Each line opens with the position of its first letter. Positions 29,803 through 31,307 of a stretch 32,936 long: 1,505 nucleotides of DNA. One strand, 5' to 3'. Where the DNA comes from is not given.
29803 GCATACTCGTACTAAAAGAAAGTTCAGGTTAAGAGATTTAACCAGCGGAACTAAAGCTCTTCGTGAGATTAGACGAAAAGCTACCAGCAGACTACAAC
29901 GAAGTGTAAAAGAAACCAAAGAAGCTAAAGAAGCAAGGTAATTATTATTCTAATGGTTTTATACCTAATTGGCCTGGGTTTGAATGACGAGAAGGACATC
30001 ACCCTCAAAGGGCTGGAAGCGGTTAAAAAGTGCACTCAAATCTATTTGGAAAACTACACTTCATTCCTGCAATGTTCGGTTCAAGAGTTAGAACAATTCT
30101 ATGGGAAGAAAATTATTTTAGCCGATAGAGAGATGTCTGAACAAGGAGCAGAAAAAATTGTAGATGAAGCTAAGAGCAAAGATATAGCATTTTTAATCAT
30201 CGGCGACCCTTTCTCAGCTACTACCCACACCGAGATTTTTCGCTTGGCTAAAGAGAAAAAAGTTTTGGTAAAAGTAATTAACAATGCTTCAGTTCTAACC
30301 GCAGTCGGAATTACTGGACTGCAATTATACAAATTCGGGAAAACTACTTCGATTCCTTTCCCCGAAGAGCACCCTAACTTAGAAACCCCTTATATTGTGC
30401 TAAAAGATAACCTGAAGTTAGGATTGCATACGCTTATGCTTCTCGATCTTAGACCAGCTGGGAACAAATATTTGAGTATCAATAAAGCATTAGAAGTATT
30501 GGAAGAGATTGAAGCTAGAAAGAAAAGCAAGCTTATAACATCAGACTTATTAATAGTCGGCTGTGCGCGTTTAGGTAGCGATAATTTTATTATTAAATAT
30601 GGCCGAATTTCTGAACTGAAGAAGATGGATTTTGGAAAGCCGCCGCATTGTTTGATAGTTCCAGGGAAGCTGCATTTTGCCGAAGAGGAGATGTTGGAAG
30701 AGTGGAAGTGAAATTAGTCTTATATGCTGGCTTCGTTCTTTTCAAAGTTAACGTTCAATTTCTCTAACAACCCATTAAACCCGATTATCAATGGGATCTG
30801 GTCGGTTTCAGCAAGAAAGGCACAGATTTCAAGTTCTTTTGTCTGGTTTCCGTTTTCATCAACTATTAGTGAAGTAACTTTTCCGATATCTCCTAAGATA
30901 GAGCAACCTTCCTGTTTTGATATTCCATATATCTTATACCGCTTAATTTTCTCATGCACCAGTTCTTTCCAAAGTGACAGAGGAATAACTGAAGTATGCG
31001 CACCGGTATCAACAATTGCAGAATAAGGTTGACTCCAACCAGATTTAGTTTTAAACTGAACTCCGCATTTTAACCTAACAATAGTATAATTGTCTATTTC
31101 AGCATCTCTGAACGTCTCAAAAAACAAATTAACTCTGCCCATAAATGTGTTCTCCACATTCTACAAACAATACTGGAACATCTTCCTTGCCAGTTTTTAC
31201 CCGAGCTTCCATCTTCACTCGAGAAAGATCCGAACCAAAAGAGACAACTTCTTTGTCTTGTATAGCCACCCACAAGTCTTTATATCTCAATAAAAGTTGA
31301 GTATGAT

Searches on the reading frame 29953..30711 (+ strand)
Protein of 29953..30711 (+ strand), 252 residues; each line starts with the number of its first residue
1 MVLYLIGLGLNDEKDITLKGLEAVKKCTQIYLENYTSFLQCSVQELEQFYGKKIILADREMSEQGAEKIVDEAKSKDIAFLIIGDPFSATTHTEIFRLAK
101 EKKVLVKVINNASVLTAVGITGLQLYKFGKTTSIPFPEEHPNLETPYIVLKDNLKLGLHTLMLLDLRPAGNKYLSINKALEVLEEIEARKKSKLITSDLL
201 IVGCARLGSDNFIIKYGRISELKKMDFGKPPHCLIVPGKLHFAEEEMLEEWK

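Call 6: search_protein_families(library=pfam, max_evalue=0.001, proteins=[window:29953-30711:+])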
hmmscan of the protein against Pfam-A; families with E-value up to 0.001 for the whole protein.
window:29953-30711:+ (252 aa): 1 family
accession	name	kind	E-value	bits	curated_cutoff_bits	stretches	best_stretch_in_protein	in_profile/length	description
PF00590.25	TP_methylase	-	4.4e-17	63.2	27.8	1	3-221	2-210/212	Tetrapyrrole (Corrin/Porphyrin) Methylases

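Call 39: search_protein_families(library=ncbifam, max_evalue=0.01, proteins=[window:29953-30711:+])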
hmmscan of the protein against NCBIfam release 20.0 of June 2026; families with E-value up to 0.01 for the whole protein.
window:29953-30711:+ (252 aa): 11 families
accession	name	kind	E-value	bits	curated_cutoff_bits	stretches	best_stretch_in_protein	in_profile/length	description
TIGR00522.1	dph5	equivalog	1.5e-94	316.2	114.3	1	3-250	2-253/258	diphthine synthase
NF004455.0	PRK05787.1-3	equivalog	3.6e-11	43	258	1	2-127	2-125/221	cobalt-precorrin-7 (C(5))-methyltransferase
NF004062.0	PRK05576.1-5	equivalog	3.4e-07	29.9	194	1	1-117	1-124/219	cobalt-factor II C(20)-methyltransferase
NF004058.0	PRK05576.1-1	equivalog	1e-05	25.2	239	1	2-118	3-131/221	cobalt-factor II C(20)-methyltransferase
NF004060.0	PRK05576.1-3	equivalog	1.4e-05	24.9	189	1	4-117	3-121/202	cobalt-factor II C(20)-methyltransferase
TIGR01467.1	cobI_cbiL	equivalog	1.9e-05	24.2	163.25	1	2-117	2-132/230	precorrin-2 C(20)-methyltransferase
NF004063.0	PRK05576.1-6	equivalog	5.5e-05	22.6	235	1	1-118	1-126/235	cobalt-factor II C(20)-methyltransferase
NF004460.0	PRK05787.2-3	equivalog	0.00015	21.4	291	1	3-113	2-105/207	cobalt-precorrin-7 (C(5))-methyltransferase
NF004459.0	PRK05787.2-2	equivalog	0.00027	20.6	298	1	1-109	2-105/210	cobalt-precorrin-7 (C(5))-methyltransferase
TIGR02467.1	CbiE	equivalog_domain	0.0023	17.4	92.9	1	5-113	1-102/204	precorrin-6y C5,15-methyltransferase (decarboxylating) subunit CbiE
NF052436.1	YabN_Meth_PPase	exception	0.005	15.9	525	1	4-117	2-122/486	bifunctional methyltransferase/pyrophosphohydrolase YabN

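Call 41: list_cluster_members(proteins=[window:29953-30711:+, window:24727-26559:+, window:23226-23969:+, window:5023-6534:+, window:1122-1592:+])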
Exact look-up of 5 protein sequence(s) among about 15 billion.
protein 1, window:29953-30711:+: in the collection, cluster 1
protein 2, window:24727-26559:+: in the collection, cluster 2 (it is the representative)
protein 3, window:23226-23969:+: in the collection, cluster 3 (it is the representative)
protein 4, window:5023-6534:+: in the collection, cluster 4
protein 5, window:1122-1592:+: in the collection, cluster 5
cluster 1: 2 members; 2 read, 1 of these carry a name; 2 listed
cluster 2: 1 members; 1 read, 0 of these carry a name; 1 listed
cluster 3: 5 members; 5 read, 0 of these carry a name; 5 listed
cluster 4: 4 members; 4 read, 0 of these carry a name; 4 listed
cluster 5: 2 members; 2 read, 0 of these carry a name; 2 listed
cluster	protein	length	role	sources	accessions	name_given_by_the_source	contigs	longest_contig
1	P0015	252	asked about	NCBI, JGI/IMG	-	-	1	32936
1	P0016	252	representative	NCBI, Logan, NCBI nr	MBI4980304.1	diphthine synthase [Candidatus Woesearchaeota archaeon]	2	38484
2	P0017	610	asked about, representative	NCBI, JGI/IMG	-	-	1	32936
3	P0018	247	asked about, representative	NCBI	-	-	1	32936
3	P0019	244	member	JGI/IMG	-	-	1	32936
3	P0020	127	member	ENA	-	-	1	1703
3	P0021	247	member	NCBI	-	-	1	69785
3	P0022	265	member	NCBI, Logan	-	-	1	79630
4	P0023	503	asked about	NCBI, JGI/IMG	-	-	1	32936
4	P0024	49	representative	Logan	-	-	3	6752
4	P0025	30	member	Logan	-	-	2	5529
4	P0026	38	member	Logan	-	-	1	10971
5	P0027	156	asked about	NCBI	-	-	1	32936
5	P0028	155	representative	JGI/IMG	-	-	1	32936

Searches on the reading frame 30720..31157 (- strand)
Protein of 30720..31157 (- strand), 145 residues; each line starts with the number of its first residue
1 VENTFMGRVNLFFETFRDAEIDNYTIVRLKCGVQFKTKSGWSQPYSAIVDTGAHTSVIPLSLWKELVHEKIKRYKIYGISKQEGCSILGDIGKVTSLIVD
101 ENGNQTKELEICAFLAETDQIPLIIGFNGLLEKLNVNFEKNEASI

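Call 6: search_protein_families(library=pfam, max_evalue=0.001, proteins=[window:30720-31157:-])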
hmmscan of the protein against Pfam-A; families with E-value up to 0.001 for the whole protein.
window:30720-31157:- (145 aa): 1 family
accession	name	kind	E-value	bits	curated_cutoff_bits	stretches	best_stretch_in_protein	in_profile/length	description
PF00077.25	RVP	-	0.00028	21.6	20.7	1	29-84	9-55/101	Retroviral aspartyl protease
